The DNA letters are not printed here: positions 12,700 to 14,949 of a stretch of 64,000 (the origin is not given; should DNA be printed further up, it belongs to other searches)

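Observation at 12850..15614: T9SS-exported pentaheme cytochrome translationally coupled to a MOSC molybdoenzyme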

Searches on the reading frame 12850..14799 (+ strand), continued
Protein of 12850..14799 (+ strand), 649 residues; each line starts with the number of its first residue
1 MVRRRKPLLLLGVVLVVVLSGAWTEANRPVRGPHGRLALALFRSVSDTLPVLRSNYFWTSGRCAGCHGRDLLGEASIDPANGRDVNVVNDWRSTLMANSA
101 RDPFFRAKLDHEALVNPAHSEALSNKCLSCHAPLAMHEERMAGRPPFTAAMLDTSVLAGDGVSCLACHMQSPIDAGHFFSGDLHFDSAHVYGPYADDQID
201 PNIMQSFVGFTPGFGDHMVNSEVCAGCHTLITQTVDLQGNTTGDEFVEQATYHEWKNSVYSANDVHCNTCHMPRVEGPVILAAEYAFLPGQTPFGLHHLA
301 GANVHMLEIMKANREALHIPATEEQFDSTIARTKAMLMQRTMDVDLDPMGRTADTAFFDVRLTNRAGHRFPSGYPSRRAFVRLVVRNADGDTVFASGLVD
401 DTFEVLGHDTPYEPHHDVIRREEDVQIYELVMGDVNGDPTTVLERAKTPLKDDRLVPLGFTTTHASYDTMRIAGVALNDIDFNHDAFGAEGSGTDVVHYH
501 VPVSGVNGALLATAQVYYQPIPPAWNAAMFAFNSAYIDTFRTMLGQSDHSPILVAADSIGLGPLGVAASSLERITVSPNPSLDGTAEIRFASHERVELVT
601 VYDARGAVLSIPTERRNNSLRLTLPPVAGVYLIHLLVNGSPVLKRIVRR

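Call 67: search_protein_families(library=pfam, proteins=[L043:3729-5306:-, L043:5009-6145:-, L038:11947-14847:+, L038:11542-14466:-, L025:11968-13092:+, L025:11878-13116:-], max_evalue=0.001)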
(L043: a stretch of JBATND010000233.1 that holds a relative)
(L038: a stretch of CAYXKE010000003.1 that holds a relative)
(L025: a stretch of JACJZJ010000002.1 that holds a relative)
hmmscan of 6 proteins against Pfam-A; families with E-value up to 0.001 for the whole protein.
L043:3729-5306:- (525 aa): 0 families

L043:5009-6145:- (378 aa): 0 families

L038:11947-14847:+ (966 aa): 4 families
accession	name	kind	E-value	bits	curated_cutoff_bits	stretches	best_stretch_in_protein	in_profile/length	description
PF14905.12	OMP_b-brl_3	-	9.8e-36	124.1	27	1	489-950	6-408/408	Outer membrane protein beta-barrel family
PF13620.12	CarboxypepD_reg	-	1.6e-06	28.8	32.3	1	51-122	1-70/82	Carboxypeptidase regulatory-like domain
PF13715.12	CarbopepD_reg_2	-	1.6e-05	25.3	32.2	1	59-145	7-88/88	CarboxypepD_reg-like domain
PF00593.30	TonB_dep_Rec_b-barrel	-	0.00027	21.4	27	1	444-715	33-286/436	TonB dependent receptor-like, beta-barrel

L038:11542-14466:- (974 aa): 0 families

L025:11968-13092:+ (374 aa): 2 families
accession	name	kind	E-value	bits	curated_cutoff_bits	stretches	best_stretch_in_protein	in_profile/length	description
PF01988.24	VIT1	-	1.9e-68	230.9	28.1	1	155-366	1-214/214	VIT family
PF02915.23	Rubrerythrin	-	8.8e-05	23.3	22.8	0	11-53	5-49/137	Rubrerythrin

L025:11878-13116:- (412 aa): 0 families

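Call 69: predict_structure(alignment_id=A3)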
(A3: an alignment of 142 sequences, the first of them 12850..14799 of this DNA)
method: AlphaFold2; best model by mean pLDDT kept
length: 649 residues; sequences in the alignment: 142
mean_pLDDT: 92.4   pTM: 0.84
mean pLDDT of the five models: 92.4, 92.3, 91.7, 90.3, 90.3
residues with pLDDT >= 90: 526; 70-90: 94; 50-70: 29; < 50: 0
segments of 3 or more residues with pLDDT < 50: none
pLDDT, mean of each block of 10 residues (from residue 1): 79 95 78 68 71 93 86 83 90 96 96 94 93 97 95 94 95 95 95 87 87 94 93 93 94 97 94 91 73 91 94 96 96 96 97 96 97 90 97 98 94 96 98 96 95 98 95 95 97 98 93 98 91 98 96 98 72 89 96 91 95 95 97 94 95
secondary structure, 60 per line:
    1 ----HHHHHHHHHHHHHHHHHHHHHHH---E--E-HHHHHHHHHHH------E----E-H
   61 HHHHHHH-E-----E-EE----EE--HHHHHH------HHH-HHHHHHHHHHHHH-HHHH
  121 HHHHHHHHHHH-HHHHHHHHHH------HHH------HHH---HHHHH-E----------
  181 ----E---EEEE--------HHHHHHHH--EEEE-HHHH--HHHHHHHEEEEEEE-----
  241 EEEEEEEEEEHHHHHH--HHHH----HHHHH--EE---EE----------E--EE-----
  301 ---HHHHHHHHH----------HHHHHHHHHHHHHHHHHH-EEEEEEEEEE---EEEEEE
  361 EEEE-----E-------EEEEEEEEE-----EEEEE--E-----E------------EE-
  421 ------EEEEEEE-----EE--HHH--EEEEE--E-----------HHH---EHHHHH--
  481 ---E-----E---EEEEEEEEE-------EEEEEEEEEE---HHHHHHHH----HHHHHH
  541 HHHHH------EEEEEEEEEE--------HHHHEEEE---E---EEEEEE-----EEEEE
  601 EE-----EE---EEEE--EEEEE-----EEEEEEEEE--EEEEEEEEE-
elements in order: H5-27 H36-46 H60-67 H87-92 H103-115 H117-131 H133-142 H164-168 E189-192 H201-208 E211-214 H216-219 H222-228 E229-235 E241-250 H251-256 H259-262 H267-271 H304-312 H323-340 E342-351 E355-364 E378-386 E392-396 E427-433 E448-452 H474-478 E494-502 E510-519 H523-530 H535-545 E552-561 H570-573 E574-577 E585-590 E596-602 E613-616 E619-623 E629-637 E640-648
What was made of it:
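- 12850..14799 (+): Pentaheme c-type cytochrome of the c552/MccSep (PHC) fold family with a T9SS type-A CTD, 649 aa. Model pLDDT 92.4 (call 69).
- Tried and rejected: It was replaced by a 142-sequence alignment (call 69).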

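Call 71: fold_search(model_id=the predicted structure, library=pdb)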
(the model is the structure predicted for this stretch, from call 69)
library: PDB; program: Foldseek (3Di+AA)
matches with E <= 10: 1503; with E <= 0.001: 34
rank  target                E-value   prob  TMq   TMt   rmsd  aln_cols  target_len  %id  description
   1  5ze8                  6.6e-18  1.00  0.43  0.69   6.0       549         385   17  Crystal structure of a penta-heme cytochrome c552 from Thermochromatium tepidum (released 2018-04-25)
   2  5y1a                  1.1e-06  1.00  0.13  0.23  19.4       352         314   13  HBP35 of Porphyromonas gingivalis (released 2018-07-25)
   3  4kkp_B                1.3e-05  1.00  0.12  0.28  19.7       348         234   10  Crystal structure of Vibrio cholerae RbmA (crystal form 2) (released 2013-05-22)
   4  7c7u_B                2.6e-05  0.95  0.12  0.14  17.7       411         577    7  Biofilm associated protein - BSP domain (released 2021-05-12)
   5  7uwu_B                2.8e-05  0.75  0.11  0.11  21.7       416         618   11  Starch adherence system protein 6 (Sas6) (released 2023-06-14)
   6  4kkq_B                5.4e-05  0.99  0.12  0.29  19.2       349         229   10  Crystal structure of Vibrio cholerae RbmA (crystal form 1) (released 2013-05-22)
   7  4kkq_A                1.1e-04  0.99  0.12  0.29  19.5       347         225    9  Crystal structure of Vibrio cholerae RbmA (crystal form 1) (released 2013-05-22)
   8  4kkp_A                1.1e-04  0.99  0.12  0.27  20.4       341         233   10  Crystal structure of Vibrio cholerae RbmA (crystal form 2) (released 2013-05-22)
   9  7c7u_A                1.2e-04  0.66  0.12  0.14  23.6       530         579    7  Biofilm associated protein - BSP domain (released 2021-05-12)
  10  3sqb_C                1.3e-04  0.98  0.11  0.28  17.5       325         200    9  Structure of the major type 1 pilus subunit FimA bound to the FimC chaperone (released 2012-05-30)
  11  7u06_B                1.4e-04  0.20  0.08  0.07  23.3       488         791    9  Structure of the yeast TRAPPII-Rab11/Ypt32 complex in the closed/open state (composite structure) (released 2022-04-27)
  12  9fx8_C                1.5e-04  0.96  0.11  0.27  16.9       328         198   10  Cryo-EM structure of the FimI-bound type 1 pilus assembly platform complex - Local refinement (released 2025-06-04)
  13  7b0x_C                1.7e-04  0.97  0.12  0.29  17.8       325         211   11  Crystal structure of the ternary complex of the E. coli type 1 pilus proteins FimC, FimI and the N-terminal domain of  (released 2021-12-08)
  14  7b0w_C                1.7e-04  0.96  0.11  0.29  17.4       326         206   11  Crystal structure of the E. coli type 1 pilus assembly inhibitor FimI bound to FimC (released 2021-12-08)
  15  4ofq_B                1.9e-04  0.44  0.11  0.18  19.0       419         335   11  Structure of the C-terminal domain of the Streptococcus pyogenes antigen I/II-family protein AspA (released 2014-03-12)
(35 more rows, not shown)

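Call 81: search_solved_structures(query=A3, max_evalue=0.001, show_alignments=2)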
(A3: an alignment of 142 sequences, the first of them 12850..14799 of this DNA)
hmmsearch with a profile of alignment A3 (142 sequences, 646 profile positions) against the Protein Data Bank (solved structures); distinct sequences matched with E-value up to 0.001: 1.
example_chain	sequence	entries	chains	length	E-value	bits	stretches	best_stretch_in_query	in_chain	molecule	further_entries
5ze8_A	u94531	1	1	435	6e-05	24.6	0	338-396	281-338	cytochrome c552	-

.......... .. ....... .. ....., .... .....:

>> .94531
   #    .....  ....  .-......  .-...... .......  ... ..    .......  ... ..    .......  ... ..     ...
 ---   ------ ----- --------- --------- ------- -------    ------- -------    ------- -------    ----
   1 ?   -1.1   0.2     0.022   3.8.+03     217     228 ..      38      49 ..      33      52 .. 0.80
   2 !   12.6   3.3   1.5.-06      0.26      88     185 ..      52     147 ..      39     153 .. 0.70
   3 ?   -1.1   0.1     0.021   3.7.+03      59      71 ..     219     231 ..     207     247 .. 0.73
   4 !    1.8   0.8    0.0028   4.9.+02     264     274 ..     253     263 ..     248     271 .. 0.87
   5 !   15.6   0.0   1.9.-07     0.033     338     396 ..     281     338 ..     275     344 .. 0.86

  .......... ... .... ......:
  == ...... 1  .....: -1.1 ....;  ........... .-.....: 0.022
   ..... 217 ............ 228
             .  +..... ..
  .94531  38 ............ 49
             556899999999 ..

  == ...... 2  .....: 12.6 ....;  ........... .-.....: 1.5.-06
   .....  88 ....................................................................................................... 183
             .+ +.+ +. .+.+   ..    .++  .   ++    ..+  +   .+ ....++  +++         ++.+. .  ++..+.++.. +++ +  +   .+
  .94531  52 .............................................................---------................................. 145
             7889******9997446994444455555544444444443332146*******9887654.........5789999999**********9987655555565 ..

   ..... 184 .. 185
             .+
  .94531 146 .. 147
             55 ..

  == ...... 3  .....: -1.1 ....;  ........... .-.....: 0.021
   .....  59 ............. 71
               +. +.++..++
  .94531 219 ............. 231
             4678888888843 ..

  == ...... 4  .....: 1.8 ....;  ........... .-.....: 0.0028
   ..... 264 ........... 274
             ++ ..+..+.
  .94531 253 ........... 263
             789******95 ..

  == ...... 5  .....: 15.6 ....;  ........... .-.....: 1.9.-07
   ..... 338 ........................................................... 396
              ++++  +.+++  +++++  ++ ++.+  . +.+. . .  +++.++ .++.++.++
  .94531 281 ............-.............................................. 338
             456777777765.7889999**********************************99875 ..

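Call 87: search_protein_families(library=pfam, proteins=[L002:12769-13707:+, L024:12723-13880:+], max_evalue=0.001)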
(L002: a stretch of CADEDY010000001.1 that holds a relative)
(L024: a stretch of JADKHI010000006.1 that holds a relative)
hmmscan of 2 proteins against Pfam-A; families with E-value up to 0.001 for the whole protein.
L002:12769-13707:+ (312 aa): 1 family
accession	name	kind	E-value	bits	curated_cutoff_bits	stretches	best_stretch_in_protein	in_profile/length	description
PF01699.29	Na_Ca_ex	-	2.7e-54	183.7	24.9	2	171-309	3-149/151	Sodium/calcium exchanger protein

L024:12723-13880:+ (385 aa): 2 families
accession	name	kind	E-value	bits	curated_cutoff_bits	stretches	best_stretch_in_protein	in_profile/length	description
PF01988.24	VIT1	-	2.3e-66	224.1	28.1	1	166-377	1-214/214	VIT family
PF02915.23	Rubrerythrin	-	0.00069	20.4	22.8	1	22-66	5-51/137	Rubrerythrin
